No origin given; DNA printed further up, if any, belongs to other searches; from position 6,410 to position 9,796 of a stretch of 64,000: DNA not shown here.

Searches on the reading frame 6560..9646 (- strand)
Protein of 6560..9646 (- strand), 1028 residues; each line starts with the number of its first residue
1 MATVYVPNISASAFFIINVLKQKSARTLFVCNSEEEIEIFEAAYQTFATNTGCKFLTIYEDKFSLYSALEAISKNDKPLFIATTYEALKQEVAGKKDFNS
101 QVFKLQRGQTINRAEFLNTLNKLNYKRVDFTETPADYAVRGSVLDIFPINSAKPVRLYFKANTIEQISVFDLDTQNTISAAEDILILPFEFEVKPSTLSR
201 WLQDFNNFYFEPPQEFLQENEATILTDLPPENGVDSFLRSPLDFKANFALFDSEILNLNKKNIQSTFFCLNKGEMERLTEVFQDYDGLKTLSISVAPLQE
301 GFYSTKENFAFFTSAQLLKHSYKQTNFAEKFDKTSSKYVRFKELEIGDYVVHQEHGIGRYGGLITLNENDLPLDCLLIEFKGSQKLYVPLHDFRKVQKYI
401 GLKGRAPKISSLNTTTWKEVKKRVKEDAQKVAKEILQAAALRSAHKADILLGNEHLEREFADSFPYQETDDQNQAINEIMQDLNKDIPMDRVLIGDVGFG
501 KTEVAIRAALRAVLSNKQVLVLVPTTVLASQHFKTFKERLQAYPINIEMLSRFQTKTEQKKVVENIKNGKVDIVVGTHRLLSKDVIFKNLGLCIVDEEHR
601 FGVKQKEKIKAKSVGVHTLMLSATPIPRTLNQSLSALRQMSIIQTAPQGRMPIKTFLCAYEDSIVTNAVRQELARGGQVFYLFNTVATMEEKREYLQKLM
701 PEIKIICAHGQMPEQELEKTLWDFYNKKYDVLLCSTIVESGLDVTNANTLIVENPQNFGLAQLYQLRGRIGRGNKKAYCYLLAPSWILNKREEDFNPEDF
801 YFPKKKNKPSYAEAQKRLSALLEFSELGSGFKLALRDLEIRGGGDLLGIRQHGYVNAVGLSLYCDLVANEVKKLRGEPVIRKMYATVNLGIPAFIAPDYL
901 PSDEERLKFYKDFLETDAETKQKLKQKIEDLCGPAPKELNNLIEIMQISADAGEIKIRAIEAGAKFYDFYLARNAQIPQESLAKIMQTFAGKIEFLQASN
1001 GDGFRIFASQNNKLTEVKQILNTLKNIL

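Call 19: search_protein_families(library=pfam, proteins=[window:6560-9646:-], max_evalue=0.01)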
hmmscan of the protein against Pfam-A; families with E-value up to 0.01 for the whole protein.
window:6560-9646:- (1028 aa): 8 families
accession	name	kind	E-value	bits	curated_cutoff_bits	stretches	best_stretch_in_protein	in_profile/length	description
PF00270.35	DEAD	-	1.4e-29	103.5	26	1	469-631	1-165/167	DEAD/DEAH box helicase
PF00271.37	Helicase_C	-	1.6e-25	90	23.5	1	668-773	5-109/110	Helicase conserved C-terminal domain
PF17757.6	UvrB_inter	-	7.2e-21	74.6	22.9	1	104-188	2-87/91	UvrB interaction domain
PF02559.22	CarD_TRCF_RID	-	3.4e-15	56.3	23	1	344-400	1-57/57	CarD-like/TRCF RID domain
PF04851.21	ResIII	-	3.6e-15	56.7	22.5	1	469-625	5-162/164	Type III restriction enzyme, res subunit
PF03461.20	TRCF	-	3.3e-14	53.4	25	1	889-979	1-92/95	TRCF domain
PF14814.11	UB2H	-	2.5e-05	24.6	27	1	105-171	1-73/85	Bifunctional transglycosylase second domain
PF22590.2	Cas3-like_C_2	-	3.3e-05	24.5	27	1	676-773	2-104/106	CRISPR-associated nuclease/helicase Cas3, C-terminal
